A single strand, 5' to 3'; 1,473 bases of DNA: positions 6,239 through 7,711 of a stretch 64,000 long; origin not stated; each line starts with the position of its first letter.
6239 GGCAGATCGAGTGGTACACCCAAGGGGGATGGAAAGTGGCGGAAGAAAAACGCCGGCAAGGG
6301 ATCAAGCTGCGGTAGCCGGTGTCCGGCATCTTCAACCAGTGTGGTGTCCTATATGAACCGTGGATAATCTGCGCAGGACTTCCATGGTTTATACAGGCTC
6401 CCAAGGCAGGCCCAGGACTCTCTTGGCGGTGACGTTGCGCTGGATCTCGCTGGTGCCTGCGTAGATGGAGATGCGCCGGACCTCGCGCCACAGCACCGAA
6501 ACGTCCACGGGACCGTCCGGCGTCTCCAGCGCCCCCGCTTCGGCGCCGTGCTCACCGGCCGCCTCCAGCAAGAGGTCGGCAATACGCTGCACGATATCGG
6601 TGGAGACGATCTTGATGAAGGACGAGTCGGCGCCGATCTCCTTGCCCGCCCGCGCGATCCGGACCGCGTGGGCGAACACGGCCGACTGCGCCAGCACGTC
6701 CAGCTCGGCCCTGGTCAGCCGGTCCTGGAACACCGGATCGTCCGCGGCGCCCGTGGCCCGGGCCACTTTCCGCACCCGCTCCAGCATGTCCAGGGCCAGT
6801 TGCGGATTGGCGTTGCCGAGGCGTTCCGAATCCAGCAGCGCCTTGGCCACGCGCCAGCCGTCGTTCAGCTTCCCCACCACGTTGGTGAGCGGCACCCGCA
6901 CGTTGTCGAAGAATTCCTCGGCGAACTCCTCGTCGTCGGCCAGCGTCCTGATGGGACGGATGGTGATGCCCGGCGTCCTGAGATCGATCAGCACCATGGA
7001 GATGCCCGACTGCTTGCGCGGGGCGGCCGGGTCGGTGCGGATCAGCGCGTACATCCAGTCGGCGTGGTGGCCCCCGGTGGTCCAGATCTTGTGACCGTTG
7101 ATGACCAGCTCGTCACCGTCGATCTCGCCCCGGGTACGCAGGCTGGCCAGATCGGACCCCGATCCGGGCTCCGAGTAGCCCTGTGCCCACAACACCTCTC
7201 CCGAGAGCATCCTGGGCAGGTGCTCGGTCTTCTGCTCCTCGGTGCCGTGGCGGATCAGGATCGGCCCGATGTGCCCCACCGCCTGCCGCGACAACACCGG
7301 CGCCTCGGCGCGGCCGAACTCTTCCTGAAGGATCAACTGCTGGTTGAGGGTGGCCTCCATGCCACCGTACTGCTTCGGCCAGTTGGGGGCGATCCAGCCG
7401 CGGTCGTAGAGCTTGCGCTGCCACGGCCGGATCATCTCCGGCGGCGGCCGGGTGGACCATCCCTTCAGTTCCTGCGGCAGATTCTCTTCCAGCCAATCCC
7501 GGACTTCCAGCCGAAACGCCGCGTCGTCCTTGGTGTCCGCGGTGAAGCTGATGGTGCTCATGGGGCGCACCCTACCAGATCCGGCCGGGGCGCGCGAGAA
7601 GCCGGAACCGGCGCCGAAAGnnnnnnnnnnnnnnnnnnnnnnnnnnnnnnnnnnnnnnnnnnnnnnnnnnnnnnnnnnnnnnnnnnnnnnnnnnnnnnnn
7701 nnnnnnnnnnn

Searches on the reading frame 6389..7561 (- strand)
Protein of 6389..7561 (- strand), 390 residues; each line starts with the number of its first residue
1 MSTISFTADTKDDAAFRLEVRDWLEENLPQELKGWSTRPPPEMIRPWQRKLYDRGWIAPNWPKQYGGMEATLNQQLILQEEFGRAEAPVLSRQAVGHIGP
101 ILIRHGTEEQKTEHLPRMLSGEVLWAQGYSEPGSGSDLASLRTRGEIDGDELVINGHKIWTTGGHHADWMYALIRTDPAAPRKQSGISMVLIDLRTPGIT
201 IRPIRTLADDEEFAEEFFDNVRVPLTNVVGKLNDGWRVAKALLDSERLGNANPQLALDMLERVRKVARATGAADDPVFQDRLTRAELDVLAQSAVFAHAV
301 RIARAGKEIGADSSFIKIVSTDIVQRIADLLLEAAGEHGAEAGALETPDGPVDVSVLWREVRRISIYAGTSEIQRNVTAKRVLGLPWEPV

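Call 32: find_encoding_contigs(protein=window:6389-7561:-, flank=10000, max_places=10)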
Protein window:6389-7561:- (390 aa): no gene with exactly this product is on record in the collection.

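Call 34: find_homologous_proteins(query=window:6389-7561:-, max_evalue=1e-50)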
Query window:6389-7561:- (390 aa): 7536 proteins with E <= 1e-50 among 8000 candidates; the best 120 are listed.
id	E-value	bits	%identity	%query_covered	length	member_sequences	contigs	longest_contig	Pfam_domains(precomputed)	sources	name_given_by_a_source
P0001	1.1e-243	826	95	99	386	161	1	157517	PF02770.25,PF00441.30,PF02771.22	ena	-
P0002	5.7e-237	804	92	99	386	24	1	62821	PF02770.25,PF00441.30,PF02771.22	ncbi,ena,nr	ncbi:MAG: acyl-CoA dehydrogenase family protein [Deltaproteobacteria bacterium]|nr:acyl-CoA dehydrog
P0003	4.9e-230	781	89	99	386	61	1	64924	PF02770.25,PF00441.30,PF02771.22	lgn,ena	-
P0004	9.4e-228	774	88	99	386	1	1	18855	PF02770.25,PF00441.30,PF02771.22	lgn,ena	-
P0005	1.5e-227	773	88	99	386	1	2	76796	PF02770.25,PF00441.30,PF02771.22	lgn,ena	-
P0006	2.1e-227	773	88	99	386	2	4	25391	PF02770.25,PF00441.30,PF02771.22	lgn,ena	-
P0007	2.8e-227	772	88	99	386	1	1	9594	PF02770.25,PF00441.30,PF02771.22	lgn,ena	-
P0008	7.4e-227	771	88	99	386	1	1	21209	PF02770.25,PF00441.30,PF02771.22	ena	-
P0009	1.0e-226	771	87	99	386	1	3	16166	PF02770.25,PF00441.30,PF02771.22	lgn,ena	-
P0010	2.6e-226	769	88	99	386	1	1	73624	PF02770.25,PF00441.30,PF02771.22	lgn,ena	-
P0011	4.3e-226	768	87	99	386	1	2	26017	PF02770.25,PF00441.30,PF02771.22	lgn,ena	-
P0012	6.2e-226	768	88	99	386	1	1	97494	PF02770.25,PF00441.30,PF02771.22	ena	-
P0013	4.0e-218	742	84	99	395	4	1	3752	PF02770.25,PF00441.30,PF02771.22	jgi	-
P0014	4.1e-214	729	83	99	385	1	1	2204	PF02770.25,PF00441.30,PF02771.22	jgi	jgi:alkylation response protein AidB-like acyl-CoA dehydrogenase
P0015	8.6e-211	718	82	99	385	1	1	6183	PF02770.25,PF00441.30,PF02771.22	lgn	-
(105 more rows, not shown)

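Call 35: find_encoding_contigs(protein=P0001, flank=10000, max_places=10)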
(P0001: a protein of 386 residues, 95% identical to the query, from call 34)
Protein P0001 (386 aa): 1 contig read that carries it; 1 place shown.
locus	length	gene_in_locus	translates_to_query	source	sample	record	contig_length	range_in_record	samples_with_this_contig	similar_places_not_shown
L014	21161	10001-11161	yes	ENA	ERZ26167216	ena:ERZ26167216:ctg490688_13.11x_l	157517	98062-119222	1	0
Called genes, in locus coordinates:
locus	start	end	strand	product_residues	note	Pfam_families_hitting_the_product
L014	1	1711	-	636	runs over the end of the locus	PF00009:GTP_EFTU, PF01926:MMR_HSR1 (weak), PF03144:GTP_EFTU_D2 (faint), PF25461:Beta-barrel_SelB, PF09106:WHD_2nd_SelB, PF09107:WHD_3rd_SelB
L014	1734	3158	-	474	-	PF12390:Se-cys_synth_N, PF03841:SelA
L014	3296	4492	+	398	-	PF07690:MFS_1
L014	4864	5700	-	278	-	PF01522:Polysacc_deac_1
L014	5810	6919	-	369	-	PF02771:Acyl-CoA_dh_N, PF00441:Acyl-CoA_dh_1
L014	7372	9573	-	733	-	PF13380:CoA_binding_2, PF13607:Succ_CoA_lig, PF13549:ATP-grasp_5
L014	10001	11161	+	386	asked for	PF02771:Acyl-CoA_dh_N, PF02770:Acyl-CoA_dh_M, PF00441:Acyl-CoA_dh_1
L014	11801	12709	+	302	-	PF01149:Fapy_DNA_glyco, PF06831:H2TH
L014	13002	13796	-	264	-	PF00588:SpoU_methylase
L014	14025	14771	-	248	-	PF18312:ScsC_N, PF13462:Thioredoxin_4, PF13098:Thioredoxin_2 (weak), PF01323:DSBA, PF13743:Thioredoxin_5 (weak)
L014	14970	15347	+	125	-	PF01022:HTH_5 (weak), PF12802:MarR_2 (faint), PF12840:HTH_20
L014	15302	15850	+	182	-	PF00230:MIP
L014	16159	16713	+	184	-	PF01451:LMWPc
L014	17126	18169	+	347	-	PF12849:PBP_like_2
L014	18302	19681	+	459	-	PF12501:DUF3708, PF00528:BPD_transp_1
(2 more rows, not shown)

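Call 36: find_encoding_contigs(protein=P0002, flank=10000, max_places=10)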
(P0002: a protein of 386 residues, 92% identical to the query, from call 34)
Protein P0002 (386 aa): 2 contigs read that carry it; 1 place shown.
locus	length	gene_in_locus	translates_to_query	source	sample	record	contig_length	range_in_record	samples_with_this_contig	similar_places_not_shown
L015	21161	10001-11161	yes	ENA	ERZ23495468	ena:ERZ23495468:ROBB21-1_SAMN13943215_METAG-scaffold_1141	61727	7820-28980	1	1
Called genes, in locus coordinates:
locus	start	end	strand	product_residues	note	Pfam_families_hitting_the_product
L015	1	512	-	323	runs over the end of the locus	PF00586:AIRS, PF02769:AIRS_C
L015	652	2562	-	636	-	PF00009:GTP_EFTU, PF01926:MMR_HSR1 (weak), PF03144:GTP_EFTU_D2 (weak), PF25461:Beta-barrel_SelB, PF09106:WHD_2nd_SelB, PF09107:WHD_3rd_SelB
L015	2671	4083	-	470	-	PF12390:Se-cys_synth_N, PF03841:SelA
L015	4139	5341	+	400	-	PF07690:MFS_1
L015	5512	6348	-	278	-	PF01522:Polysacc_deac_1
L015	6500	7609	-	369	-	PF02771:Acyl-CoA_dh_N, PF00441:Acyl-CoA_dh_1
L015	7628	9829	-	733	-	PF13380:CoA_binding_2, PF13607:Succ_CoA_lig, PF13549:ATP-grasp_5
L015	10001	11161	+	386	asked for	PF02771:Acyl-CoA_dh_N, PF02770:Acyl-CoA_dh_M, PF00441:Acyl-CoA_dh_1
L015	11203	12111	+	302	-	PF01149:Fapy_DNA_glyco, PF05833:NFACT_N (weak), PF06831:H2TH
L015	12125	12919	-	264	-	PF00588:SpoU_methylase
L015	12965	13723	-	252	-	PF18312:ScsC_N, PF13462:Thioredoxin_4, PF13098:Thioredoxin_2 (weak), PF01323:DSBA, PF13743:Thioredoxin_5 (weak)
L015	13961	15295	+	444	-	PF13173:AAA_14, PF13635:DUF4143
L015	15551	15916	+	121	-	PF01022:HTH_5 (weak), PF12840:HTH_20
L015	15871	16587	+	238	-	PF00230:MIP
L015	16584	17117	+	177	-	PF01451:LMWPc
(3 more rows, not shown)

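Call 37: find_encoding_contigs(protein=P0003, flank=10000, max_places=10)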
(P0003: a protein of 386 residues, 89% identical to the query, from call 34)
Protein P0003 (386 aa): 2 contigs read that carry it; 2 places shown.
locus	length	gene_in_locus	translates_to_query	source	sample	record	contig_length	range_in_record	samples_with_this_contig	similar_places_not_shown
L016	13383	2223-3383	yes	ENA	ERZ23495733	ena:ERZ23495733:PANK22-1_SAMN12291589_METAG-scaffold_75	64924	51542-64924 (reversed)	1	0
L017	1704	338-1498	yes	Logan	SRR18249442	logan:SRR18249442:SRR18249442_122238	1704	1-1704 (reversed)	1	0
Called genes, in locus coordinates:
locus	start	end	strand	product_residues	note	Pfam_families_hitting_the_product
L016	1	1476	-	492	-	?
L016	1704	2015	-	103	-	-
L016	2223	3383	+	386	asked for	PF02771:Acyl-CoA_dh_N, PF02770:Acyl-CoA_dh_M, PF00441:Acyl-CoA_dh_1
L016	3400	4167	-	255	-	PF00588:SpoU_methylase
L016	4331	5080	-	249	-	PF18312:ScsC_N, PF13462:Thioredoxin_4, PF13098:Thioredoxin_2 (faint), PF01323:DSBA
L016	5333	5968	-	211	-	-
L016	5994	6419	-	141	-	PF08797:HIRAN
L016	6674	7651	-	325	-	PF08279:HTH_11, PF25213:HVO_A0261_N (weak), PF13280:WYL, PF25583:WCX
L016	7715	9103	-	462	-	PF06808:DctM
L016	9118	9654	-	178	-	PF04290:DctQ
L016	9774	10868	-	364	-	PF03480:DctP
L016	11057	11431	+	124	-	PF12802:MarR_2 (faint), PF01022:HTH_5 (weak), PF12840:HTH_20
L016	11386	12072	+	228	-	PF00230:MIP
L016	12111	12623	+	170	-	PF01451:LMWPc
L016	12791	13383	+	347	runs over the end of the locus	PF12849:PBP_like_2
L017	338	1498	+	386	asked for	PF02771:Acyl-CoA_dh_N, PF02770:Acyl-CoA_dh_M, PF00441:Acyl-CoA_dh_1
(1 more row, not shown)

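Call 44: find_encoding_contigs(protein=P0012, flank=10000, max_places=10)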
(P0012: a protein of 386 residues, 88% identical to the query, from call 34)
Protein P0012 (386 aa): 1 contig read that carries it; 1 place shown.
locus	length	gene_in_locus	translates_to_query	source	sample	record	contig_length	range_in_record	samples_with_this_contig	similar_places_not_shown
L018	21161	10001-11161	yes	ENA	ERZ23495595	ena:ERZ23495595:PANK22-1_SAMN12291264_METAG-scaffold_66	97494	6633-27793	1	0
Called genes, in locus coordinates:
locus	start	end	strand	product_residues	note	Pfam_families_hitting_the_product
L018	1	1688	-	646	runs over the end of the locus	PF06808:DctM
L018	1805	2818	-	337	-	PF16868:NMT1_3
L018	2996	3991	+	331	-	PF03401:TctC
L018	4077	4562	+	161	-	PF07331:TctB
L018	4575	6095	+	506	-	PF01970:TctA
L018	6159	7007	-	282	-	PF00106:adh_short, PF13561:adh_short_C2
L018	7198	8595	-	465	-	PF13191:AAA_16 (faint), PF13173:AAA_14, PF13635:DUF4143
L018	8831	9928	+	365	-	PF01381:HTH_3, PF06114:Peptidase_M78 (faint)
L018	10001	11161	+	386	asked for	PF02771:Acyl-CoA_dh_N, PF02770:Acyl-CoA_dh_M, PF00441:Acyl-CoA_dh_1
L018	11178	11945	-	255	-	PF00588:SpoU_methylase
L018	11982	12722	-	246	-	PF18312:ScsC_N, PF13462:Thioredoxin_4, PF13098:Thioredoxin_2 (faint), PF01323:DSBA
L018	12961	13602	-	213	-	-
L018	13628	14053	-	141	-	PF08797:HIRAN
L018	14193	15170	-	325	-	PF08279:HTH_11, PF25213:HVO_A0261_N (weak), PF13280:WYL, PF25583:WCX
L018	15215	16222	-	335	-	PF06808:DctM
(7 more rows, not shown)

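Call 45: find_encoding_contigs(protein=P0005, flank=10000, max_places=10)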
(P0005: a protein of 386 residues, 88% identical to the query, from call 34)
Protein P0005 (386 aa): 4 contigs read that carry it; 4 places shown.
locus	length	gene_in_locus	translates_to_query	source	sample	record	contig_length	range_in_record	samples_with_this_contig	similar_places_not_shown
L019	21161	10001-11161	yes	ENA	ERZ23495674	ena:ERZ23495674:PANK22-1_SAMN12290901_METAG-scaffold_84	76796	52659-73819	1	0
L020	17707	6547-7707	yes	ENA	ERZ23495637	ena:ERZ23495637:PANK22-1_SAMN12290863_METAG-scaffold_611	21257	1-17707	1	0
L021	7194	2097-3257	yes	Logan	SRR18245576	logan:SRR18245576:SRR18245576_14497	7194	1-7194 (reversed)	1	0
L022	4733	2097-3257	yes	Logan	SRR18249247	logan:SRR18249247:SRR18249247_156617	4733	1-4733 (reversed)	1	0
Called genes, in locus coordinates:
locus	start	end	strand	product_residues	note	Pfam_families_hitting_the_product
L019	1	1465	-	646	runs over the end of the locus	PF06808:DctM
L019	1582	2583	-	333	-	PF16868:NMT1_3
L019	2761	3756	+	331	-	PF03401:TctC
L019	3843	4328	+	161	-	PF07331:TctB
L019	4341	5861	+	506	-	PF01970:TctA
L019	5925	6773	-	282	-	PF00106:adh_short, PF13561:adh_short_C2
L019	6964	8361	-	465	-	PF13191:AAA_16 (faint), PF13173:AAA_14, PF13635:DUF4143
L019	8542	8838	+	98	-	-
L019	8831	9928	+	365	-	PF01381:HTH_3, PF06114:Peptidase_M78 (faint)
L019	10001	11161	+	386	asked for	PF02771:Acyl-CoA_dh_N, PF02770:Acyl-CoA_dh_M, PF00441:Acyl-CoA_dh_1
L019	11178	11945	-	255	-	PF00588:SpoU_methylase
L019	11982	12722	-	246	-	PF18312:ScsC_N, PF13462:Thioredoxin_4, PF13098:Thioredoxin_2 (faint), PF01323:DSBA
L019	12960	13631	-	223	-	-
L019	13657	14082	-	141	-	PF08797:HIRAN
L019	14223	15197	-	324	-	PF08279:HTH_11, PF25213:HVO_A0261_N (weak), PF13280:WYL, PF25583:WCX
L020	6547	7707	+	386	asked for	PF02771:Acyl-CoA_dh_N, PF02770:Acyl-CoA_dh_M, PF00441:Acyl-CoA_dh_1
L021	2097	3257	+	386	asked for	PF02771:Acyl-CoA_dh_N, PF02770:Acyl-CoA_dh_M, PF00441:Acyl-CoA_dh_1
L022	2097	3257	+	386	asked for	PF02771:Acyl-CoA_dh_N, PF02770:Acyl-CoA_dh_M, PF00441:Acyl-CoA_dh_1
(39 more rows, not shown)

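Call 64: list_cluster_members(proteins=[P0001])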
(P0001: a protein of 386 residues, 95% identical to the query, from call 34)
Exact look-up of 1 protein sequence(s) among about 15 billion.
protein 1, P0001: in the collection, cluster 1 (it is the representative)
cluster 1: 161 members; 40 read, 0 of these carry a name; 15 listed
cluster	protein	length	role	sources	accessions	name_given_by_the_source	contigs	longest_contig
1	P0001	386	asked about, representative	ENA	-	-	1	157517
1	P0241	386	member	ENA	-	-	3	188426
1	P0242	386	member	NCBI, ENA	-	-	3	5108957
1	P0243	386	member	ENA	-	-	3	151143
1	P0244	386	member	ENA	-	-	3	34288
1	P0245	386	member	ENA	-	-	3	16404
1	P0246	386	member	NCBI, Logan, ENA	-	-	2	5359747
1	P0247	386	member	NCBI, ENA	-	-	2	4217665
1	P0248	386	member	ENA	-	-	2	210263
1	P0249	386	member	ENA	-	-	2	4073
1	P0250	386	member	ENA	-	-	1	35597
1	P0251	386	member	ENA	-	-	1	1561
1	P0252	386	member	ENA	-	-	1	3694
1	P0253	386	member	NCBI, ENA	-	-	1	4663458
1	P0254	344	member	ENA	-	-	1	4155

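Call 66: find_encoding_contigs(protein=P0241, flank=10000, max_places=10)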
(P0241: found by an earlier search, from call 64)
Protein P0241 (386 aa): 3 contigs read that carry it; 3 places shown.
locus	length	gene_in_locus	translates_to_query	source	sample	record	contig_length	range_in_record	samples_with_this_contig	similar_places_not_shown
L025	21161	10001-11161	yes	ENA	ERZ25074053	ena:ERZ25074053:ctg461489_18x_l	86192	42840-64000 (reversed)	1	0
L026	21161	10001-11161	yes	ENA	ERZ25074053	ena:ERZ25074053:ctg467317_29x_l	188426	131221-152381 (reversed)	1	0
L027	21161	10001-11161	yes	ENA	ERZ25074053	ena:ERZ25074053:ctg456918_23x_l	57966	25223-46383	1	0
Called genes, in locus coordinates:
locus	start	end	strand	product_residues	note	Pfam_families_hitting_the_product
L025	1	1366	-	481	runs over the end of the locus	PF12390:Se-cys_synth_N, PF03841:SelA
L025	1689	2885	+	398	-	PF07690:MFS_1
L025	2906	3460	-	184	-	-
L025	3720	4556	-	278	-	PF01522:Polysacc_deac_1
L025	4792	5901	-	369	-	PF02771:Acyl-CoA_dh_N, PF00441:Acyl-CoA_dh_1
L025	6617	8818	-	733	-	PF13380:CoA_binding_2, PF13607:Succ_CoA_lig, PF13549:ATP-grasp_5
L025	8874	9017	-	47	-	-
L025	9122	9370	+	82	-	-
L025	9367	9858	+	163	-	PF13650:Asp_protease_2 (weak), PF13975:gag-asp_proteas (weak)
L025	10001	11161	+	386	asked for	PF02771:Acyl-CoA_dh_N, PF02770:Acyl-CoA_dh_M, PF00441:Acyl-CoA_dh_1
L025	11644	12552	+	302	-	PF01149:Fapy_DNA_glyco, PF06831:H2TH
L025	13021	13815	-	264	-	PF00588:SpoU_methylase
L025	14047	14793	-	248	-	PF18312:ScsC_N, PF13462:Thioredoxin_4, PF13098:Thioredoxin_2 (weak), PF01323:DSBA, PF13743:Thioredoxin_5 (weak)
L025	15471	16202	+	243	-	PF00230:MIP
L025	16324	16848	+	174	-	PF01451:LMWPc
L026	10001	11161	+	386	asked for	PF02771:Acyl-CoA_dh_N, PF02770:Acyl-CoA_dh_M, PF00441:Acyl-CoA_dh_1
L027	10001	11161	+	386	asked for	PF02771:Acyl-CoA_dh_N, PF02770:Acyl-CoA_dh_M, PF00441:Acyl-CoA_dh_1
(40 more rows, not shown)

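Call 73: find_encoding_contigs(protein=P0246, flank=10000, max_places=10)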
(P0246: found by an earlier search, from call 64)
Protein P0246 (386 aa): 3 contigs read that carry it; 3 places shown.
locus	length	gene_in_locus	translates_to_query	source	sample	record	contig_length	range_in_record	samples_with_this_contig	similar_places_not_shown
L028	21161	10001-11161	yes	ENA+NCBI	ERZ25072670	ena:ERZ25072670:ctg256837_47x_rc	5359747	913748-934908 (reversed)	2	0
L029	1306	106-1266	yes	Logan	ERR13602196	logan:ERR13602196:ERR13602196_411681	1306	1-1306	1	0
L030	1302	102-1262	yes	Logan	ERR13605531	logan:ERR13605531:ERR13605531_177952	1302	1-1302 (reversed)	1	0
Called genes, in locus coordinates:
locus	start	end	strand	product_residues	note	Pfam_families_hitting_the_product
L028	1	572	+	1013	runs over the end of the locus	PF06808:DctM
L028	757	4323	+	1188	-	PF00271:Helicase_C, PF00580:UvrD-helicase, PF13245:AAA_19, PF00580:UvrD-helicase, PF13361:UvrD_C, PF13538:UvrD_C_2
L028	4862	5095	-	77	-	-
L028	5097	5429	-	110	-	PF13470:PIN_3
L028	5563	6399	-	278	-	PF01522:Polysacc_deac_1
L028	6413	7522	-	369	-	PF02771:Acyl-CoA_dh_N, PF00441:Acyl-CoA_dh_1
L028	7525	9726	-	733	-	PF13380:CoA_binding_2, PF13607:Succ_CoA_lig, PF13549:ATP-grasp_5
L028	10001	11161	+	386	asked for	PF02771:Acyl-CoA_dh_N, PF02770:Acyl-CoA_dh_M, PF00441:Acyl-CoA_dh_1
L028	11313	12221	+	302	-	PF01149:Fapy_DNA_glyco, PF06831:H2TH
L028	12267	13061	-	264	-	PF00588:SpoU_methylase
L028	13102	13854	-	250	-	PF18312:ScsC_N, PF13462:Thioredoxin_4, PF13098:Thioredoxin_2 (weak), PF01323:DSBA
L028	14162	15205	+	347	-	PF12849:PBP_like_2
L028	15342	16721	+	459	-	PF12501:DUF3708, PF00528:BPD_transp_1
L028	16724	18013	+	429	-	PF11812:DUF3333, PF00528:BPD_transp_1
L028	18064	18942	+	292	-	PF00005:ABC_tran, PF02463:SMC_N (weak), PF13304:AAA_21 (faint)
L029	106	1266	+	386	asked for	PF02771:Acyl-CoA_dh_N, PF02770:Acyl-CoA_dh_M, PF00441:Acyl-CoA_dh_1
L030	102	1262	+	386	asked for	PF02771:Acyl-CoA_dh_N, PF02770:Acyl-CoA_dh_M, PF00441:Acyl-CoA_dh_1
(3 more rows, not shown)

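Call 96: find_encoding_contigs(protein=P0242, flank=10000, max_places=10)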
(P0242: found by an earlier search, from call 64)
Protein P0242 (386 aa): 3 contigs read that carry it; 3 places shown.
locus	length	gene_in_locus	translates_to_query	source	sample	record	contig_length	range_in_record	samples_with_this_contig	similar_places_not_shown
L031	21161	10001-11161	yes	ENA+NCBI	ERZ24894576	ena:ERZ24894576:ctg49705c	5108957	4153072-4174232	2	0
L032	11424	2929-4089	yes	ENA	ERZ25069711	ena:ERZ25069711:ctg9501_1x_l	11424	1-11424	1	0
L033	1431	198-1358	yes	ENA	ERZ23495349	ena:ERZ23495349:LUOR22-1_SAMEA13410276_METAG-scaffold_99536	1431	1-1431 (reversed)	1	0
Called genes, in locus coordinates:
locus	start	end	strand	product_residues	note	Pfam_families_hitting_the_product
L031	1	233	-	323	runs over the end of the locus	PF00586:AIRS, PF02769:AIRS_C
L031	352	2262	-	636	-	PF00009:GTP_EFTU, PF01926:MMR_HSR1 (weak), PF03144:GTP_EFTU_D2 (weak), PF25461:Beta-barrel_SelB, PF09106:WHD_2nd_SelB, PF09107:WHD_3rd_SelB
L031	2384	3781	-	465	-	PF12390:Se-cys_synth_N, PF03841:SelA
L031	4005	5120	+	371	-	PF00083:Sugar_tr (weak), PF07690:MFS_1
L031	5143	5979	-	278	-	PF01522:Polysacc_deac_1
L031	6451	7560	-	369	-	PF02771:Acyl-CoA_dh_N, PF00441:Acyl-CoA_dh_1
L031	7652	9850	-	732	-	PF13380:CoA_binding_2, PF13607:Succ_CoA_lig, PF13549:ATP-grasp_5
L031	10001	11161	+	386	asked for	PF02771:Acyl-CoA_dh_N, PF02770:Acyl-CoA_dh_M, PF00441:Acyl-CoA_dh_1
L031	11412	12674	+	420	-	PF13356:Arm-DNA-bind_3, PF00589:Phage_integrase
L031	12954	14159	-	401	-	-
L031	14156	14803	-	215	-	PF08238:Sel1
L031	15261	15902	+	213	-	-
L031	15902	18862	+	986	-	PF08751:TrwC, PF13245:AAA_19, PF13604:AAA_30, PF01443:Viral_helicase1 (faint), PF13538:UvrD_C_2 (weak)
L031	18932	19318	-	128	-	-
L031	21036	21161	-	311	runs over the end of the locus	PF10686:YAcAr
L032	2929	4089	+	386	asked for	PF02771:Acyl-CoA_dh_N, PF02770:Acyl-CoA_dh_M, PF00441:Acyl-CoA_dh_1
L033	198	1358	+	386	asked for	PF02771:Acyl-CoA_dh_N, PF02770:Acyl-CoA_dh_M, PF00441:Acyl-CoA_dh_1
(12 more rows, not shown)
